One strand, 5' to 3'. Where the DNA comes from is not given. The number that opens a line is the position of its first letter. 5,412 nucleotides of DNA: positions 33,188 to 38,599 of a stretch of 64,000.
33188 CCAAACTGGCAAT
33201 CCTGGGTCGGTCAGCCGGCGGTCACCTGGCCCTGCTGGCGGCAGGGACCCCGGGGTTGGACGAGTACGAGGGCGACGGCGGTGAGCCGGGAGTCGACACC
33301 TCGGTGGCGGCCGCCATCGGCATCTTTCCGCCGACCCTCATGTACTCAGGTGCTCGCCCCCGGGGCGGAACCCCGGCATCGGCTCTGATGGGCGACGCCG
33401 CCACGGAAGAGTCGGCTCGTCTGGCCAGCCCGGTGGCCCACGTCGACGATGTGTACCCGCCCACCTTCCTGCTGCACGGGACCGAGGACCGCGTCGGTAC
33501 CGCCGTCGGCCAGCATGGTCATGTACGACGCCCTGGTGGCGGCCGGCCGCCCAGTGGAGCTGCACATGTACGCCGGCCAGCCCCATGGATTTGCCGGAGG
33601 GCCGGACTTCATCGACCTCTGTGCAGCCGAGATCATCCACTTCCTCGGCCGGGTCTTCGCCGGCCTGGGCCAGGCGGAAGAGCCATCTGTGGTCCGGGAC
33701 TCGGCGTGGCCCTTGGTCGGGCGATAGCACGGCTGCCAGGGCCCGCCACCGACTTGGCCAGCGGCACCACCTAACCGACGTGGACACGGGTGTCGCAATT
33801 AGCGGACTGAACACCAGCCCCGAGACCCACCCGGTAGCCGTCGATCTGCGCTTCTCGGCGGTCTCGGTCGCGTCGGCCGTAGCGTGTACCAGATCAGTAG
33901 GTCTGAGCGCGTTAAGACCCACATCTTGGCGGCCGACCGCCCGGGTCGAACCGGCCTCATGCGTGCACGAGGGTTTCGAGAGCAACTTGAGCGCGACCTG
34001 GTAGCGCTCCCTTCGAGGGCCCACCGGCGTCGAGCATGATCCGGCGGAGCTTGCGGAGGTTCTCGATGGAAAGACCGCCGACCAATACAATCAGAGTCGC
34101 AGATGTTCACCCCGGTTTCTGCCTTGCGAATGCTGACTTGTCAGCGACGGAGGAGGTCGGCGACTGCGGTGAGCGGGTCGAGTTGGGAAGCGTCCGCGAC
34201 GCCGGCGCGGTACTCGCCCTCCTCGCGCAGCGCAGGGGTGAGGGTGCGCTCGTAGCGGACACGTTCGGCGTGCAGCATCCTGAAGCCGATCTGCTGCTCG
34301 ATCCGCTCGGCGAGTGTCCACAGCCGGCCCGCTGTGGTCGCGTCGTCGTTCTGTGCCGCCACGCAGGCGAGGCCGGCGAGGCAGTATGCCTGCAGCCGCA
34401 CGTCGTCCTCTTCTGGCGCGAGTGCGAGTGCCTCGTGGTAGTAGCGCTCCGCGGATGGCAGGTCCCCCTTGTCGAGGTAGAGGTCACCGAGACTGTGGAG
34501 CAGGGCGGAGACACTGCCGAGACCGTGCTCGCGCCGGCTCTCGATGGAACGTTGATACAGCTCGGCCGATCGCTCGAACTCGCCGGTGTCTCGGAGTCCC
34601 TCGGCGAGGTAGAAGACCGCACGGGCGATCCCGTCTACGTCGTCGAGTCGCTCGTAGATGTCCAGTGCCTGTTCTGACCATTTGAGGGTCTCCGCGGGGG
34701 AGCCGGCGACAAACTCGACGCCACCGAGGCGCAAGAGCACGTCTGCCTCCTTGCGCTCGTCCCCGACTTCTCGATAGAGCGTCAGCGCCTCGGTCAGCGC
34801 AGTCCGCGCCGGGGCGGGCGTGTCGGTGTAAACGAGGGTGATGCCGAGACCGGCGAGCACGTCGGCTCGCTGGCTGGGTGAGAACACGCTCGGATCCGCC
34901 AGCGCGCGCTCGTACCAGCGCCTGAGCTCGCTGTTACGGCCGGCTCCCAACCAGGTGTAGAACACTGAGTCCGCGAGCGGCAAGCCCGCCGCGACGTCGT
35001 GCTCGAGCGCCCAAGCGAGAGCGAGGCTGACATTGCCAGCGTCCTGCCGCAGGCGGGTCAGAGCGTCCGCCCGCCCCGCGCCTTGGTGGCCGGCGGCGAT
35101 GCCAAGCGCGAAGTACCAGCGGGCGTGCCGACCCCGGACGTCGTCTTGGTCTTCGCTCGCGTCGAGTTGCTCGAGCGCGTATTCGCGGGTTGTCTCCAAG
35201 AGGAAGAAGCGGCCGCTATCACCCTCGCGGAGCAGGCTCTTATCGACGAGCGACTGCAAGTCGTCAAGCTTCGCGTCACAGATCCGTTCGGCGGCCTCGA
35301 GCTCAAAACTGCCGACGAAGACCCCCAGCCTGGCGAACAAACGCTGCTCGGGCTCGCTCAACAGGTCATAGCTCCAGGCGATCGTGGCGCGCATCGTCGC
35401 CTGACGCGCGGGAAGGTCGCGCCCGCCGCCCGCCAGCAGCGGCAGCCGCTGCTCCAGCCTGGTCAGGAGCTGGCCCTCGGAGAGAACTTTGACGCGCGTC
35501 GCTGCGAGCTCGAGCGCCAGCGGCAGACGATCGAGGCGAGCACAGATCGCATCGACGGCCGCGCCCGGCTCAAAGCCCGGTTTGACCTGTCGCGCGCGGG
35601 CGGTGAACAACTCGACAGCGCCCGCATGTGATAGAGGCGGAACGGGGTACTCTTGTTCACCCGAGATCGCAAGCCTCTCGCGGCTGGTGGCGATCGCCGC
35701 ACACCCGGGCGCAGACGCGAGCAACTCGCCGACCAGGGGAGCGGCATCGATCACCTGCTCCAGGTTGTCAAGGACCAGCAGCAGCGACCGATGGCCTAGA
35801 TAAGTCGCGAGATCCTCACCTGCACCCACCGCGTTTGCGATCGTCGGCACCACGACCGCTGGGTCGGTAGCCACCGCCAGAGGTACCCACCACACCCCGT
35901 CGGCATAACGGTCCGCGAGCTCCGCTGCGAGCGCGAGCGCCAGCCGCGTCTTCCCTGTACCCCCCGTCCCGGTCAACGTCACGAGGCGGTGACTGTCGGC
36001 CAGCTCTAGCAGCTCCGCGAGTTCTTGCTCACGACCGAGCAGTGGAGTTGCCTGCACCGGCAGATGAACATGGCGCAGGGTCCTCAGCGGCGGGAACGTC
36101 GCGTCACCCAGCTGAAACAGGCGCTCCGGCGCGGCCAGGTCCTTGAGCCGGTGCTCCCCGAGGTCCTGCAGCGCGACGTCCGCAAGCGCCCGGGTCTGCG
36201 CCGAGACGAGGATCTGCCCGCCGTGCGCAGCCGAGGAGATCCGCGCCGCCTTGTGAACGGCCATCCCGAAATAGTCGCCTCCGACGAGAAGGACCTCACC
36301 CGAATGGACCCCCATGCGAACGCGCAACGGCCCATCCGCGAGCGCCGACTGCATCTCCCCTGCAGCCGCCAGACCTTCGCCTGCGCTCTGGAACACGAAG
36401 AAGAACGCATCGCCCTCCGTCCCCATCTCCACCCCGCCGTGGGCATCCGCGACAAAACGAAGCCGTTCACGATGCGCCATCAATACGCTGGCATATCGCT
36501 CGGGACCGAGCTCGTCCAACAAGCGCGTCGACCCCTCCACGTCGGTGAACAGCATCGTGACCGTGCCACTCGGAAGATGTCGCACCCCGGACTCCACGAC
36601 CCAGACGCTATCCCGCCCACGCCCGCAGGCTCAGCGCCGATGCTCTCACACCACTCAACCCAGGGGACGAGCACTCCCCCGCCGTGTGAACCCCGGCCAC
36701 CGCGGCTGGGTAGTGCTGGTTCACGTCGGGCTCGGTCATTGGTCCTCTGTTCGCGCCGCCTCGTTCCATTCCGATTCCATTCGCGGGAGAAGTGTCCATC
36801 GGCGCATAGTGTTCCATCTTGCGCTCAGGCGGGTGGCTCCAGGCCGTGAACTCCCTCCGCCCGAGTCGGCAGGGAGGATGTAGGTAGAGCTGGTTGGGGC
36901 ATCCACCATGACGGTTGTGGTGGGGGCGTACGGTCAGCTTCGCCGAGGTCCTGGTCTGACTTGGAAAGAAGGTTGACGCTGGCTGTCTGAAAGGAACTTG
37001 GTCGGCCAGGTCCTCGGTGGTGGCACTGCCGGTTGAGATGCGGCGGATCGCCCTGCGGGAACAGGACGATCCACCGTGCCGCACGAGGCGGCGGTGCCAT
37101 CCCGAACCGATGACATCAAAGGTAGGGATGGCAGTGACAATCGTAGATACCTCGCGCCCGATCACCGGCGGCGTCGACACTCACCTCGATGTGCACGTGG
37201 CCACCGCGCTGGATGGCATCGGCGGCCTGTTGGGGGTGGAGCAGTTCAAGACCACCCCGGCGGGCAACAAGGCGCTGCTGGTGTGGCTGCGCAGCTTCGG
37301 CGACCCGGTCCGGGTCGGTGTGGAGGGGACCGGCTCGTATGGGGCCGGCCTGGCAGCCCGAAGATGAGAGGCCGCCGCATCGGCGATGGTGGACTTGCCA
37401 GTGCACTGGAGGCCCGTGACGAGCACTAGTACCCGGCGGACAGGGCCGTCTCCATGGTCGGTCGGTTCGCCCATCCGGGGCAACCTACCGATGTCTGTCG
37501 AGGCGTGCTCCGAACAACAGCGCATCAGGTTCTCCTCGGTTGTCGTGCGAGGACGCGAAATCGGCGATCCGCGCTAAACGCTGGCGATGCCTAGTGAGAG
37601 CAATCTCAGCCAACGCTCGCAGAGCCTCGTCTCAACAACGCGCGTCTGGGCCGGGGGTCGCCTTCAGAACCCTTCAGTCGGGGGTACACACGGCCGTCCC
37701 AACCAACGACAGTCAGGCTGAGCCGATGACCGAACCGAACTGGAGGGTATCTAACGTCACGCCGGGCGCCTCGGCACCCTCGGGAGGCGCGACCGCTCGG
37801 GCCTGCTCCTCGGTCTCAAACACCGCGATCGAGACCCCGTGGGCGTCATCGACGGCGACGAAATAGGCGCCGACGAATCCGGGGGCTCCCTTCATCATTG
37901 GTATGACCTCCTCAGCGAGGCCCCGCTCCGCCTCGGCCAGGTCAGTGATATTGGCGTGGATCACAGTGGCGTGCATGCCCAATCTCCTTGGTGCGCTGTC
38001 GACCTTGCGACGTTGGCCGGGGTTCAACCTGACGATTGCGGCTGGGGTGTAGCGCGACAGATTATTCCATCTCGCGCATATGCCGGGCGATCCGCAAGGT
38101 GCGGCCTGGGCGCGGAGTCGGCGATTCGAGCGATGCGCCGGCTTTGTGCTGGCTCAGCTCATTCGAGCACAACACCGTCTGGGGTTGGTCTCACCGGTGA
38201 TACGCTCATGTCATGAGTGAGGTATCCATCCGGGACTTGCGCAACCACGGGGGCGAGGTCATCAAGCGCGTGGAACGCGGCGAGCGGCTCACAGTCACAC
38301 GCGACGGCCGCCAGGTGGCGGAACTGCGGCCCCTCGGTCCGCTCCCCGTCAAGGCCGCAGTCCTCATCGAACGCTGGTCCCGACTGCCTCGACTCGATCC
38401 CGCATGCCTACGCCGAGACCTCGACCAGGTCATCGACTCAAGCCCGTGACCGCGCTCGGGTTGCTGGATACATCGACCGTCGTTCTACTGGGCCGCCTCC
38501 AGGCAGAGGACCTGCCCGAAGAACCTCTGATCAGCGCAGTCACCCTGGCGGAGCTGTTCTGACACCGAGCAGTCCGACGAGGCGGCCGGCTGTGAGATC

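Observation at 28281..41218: One 19-22 bp repeat family marks both edges of a 12.8-kb defence/TA/IS island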

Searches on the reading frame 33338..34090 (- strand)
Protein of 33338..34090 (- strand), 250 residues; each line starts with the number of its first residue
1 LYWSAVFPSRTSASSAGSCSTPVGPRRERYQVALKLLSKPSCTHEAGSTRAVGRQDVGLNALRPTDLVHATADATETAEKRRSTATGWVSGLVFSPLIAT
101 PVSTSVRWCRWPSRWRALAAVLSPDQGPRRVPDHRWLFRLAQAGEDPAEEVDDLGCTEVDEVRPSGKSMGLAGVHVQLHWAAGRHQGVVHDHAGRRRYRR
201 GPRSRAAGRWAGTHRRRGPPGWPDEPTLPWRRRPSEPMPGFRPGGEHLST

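Call 12: search_protein_families(library=pfam, proteins=[window:33338-34090:-], max_evalue=0.01)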
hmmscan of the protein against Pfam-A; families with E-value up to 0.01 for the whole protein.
window:33338-34090:- (250 aa): 0 families

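Call 32: search_protein_families(library=ncbifam, proteins=[window:33338-34090:-], max_evalue=0.01)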
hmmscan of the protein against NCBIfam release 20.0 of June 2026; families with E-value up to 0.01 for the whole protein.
window:33338-34090:- (250 aa): 0 families

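Call 33: search_protein_families(library=phrogs, proteins=[window:33338-34090:-], max_evalue=0.01)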
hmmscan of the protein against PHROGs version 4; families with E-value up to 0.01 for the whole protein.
window:33338-34090:- (250 aa): 0 families

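Call 96: search_protein_families(library=pfam, proteins=[window:33341-34090:-], max_evalue=0.05)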
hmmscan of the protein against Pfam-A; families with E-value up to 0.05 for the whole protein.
window:33341-34090:- (250 aa): 0 families

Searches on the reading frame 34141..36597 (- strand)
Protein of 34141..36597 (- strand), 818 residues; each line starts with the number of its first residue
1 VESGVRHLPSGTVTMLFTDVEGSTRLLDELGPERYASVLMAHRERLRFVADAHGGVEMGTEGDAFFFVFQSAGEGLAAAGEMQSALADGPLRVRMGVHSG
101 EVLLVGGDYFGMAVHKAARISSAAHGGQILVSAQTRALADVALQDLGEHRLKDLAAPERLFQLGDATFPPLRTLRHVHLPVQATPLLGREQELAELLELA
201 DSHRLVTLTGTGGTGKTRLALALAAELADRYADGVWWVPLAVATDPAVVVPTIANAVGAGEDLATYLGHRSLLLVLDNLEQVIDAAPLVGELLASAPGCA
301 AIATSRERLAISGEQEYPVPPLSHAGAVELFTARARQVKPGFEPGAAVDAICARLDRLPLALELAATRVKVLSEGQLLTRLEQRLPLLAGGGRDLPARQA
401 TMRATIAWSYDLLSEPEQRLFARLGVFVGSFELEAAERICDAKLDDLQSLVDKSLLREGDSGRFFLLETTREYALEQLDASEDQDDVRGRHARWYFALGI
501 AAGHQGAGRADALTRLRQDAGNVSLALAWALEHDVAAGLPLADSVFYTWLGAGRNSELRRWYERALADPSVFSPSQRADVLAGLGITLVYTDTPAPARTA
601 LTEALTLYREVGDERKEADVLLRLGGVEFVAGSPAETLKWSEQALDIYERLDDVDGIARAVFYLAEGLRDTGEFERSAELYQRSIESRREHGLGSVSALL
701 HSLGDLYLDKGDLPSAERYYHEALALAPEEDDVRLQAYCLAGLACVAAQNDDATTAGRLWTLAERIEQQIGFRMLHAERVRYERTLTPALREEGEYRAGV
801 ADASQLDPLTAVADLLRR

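Call 8: search_protein_families(library=pfam, proteins=[window:34141-36597:-], max_evalue=0.01)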
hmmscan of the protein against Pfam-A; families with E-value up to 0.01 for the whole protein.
window:34141-36597:- (818 aa): 17 families
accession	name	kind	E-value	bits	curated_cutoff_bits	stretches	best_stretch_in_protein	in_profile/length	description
PF13424.12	TPR_12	-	5.8e-16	58.9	30.1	2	618-690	3-77/77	Tetratricopeptide repeat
PF00211.25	Guanylate_cyc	-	3.6e-14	53.2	21.9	1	9-150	5-169/183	Adenylate and Guanylate cyclase catalytic domain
PF17874.7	TPR_MalT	-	1.8e-11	44.4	45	1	590-775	13-199/336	MalT-like TPR region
PF13374.12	TPR_10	-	5.5e-10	39.4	27.5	1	699-726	4-31/42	Tetratricopeptide repeat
PF07719.23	TPR_2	-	6.6e-08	32.5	27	1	699-729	3-33/34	Tetratricopeptide repeat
PF13191.12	AAA_16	-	3e-07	31.5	32.6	1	186-272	2-87/167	AAA ATPase domain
PF13176.12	TPR_7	-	3.7e-07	30.1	27.9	1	699-732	1-34/36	Tetratricopeptide repeat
PF00515.34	TPR_1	-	5.5e-06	26.4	27.8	1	700-729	4-33/34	Tetratricopeptide repeat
PF13481.12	AAA_25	-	8.4e-06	26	27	1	201-250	31-78/195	AAA domain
PF25199.1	nSTAND_NTPase5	-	0.00019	21.7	34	1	198-311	36-138/145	Novel STAND NTPase 5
PF13181.12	TPR_8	-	0.00023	21.5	25.7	0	699-729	3-33/34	Tetratricopeptide repeat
PF20720.3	nSTAND3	-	0.00036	20.7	27.2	1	193-230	7-44/155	Novel STAND NTPase 3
PF13401.12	AAA_22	-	0.0012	19.6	27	1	202-261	4-62/130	AAA domain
PF20703.3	nSTAND1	-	0.0027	17.8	27.1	0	187-250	17-84/379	Novel STAND NTPase 1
PF13428.12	TPR_14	-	0.006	17.6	23.5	1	698-736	2-40/44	Tetratricopeptide repeat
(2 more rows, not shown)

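Call 113: search_protein_families(library=padloc, proteins=[window:34141-36597:-], max_evalue=0.001)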
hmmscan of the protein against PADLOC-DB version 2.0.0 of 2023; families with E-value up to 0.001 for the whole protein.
window:34141-36597:- (818 aa): 2 families
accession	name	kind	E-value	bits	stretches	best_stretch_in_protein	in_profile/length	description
PDLC01169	TPR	-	2e-09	35.2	0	599-661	130-192/252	TPR repeats containing protein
PDLC02367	PycC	-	9.8e-05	19.9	1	13-78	44-109/226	-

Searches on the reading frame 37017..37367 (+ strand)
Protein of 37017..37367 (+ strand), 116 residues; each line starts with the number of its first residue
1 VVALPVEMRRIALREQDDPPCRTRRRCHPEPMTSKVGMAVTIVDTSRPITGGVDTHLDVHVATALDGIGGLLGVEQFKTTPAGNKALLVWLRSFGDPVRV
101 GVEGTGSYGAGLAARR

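Call 12: search_protein_families(library=pfam, proteins=[window:37017-37367:+], max_evalue=0.01)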
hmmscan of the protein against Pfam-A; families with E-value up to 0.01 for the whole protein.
window:37017-37367:+ (116 aa): 1 family
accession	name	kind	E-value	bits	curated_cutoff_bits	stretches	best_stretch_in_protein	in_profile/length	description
PF01548.23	DEDD_Tnp_IS110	-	3.8e-07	30.5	29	1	52-113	2-63/155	Transposase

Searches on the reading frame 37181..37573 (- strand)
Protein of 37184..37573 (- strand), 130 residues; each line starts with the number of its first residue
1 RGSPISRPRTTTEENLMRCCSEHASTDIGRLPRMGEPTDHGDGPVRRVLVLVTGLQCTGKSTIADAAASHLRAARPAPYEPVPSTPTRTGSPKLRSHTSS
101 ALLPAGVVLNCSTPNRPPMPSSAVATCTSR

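Call 12: search_protein_families(library=pfam, proteins=[window:37181-37525:-], max_evalue=0.01)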
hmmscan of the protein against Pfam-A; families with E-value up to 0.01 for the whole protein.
window:37181-37525:- (114 aa): 2 families
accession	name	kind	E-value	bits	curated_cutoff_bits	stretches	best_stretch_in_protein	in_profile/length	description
PF13555.12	AAA_29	-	0.0054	16.9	27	1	33-58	24-49/61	P-loop containing region of AAA domain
PF13238.12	AAA_18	-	0.0061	17.4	29.4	1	34-55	1-22/128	AAA domain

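Call 96: search_protein_families(library=pfam, proteins=[window:37184-37573:-], max_evalue=0.05)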
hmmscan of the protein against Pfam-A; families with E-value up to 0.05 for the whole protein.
window:37184-37573:- (130 aa): 4 families
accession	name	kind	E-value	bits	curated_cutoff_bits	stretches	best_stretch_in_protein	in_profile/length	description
PF13555.12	AAA_29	-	0.0068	16.6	27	1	49-74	24-49/61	P-loop containing region of AAA domain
PF13238.12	AAA_18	-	0.007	17.2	29.4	1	50-71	1-22/128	AAA domain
PF01583.26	APS_kinase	-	0.019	15.5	21.1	1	48-74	3-29/152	Adenylylsulphate kinase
PF13191.12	AAA_16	-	0.029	15.3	32.6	1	48-74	25-51/167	AAA ATPase domain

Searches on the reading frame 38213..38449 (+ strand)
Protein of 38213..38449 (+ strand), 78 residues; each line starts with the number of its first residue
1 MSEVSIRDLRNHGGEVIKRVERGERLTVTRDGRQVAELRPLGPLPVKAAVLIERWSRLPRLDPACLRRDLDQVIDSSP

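Call 12: search_protein_families(library=pfam, proteins=[window:38213-38449:+], max_evalue=0.01)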
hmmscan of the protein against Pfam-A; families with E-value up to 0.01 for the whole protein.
window:38213-38449:+ (78 aa): 1 family
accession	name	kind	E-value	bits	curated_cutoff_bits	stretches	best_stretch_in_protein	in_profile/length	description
PF02604.26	PhdYeFM_antitox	-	2.5e-07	30.8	29.8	1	1-38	1-39/74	Antitoxin Phd_YefM, type II toxin-antitoxin system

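Call 113: search_protein_families(library=padloc, proteins=[window:38213-38449:+], max_evalue=0.001)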
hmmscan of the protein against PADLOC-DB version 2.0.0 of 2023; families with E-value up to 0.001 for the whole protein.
window:38213-38449:+ (78 aa): 0 families
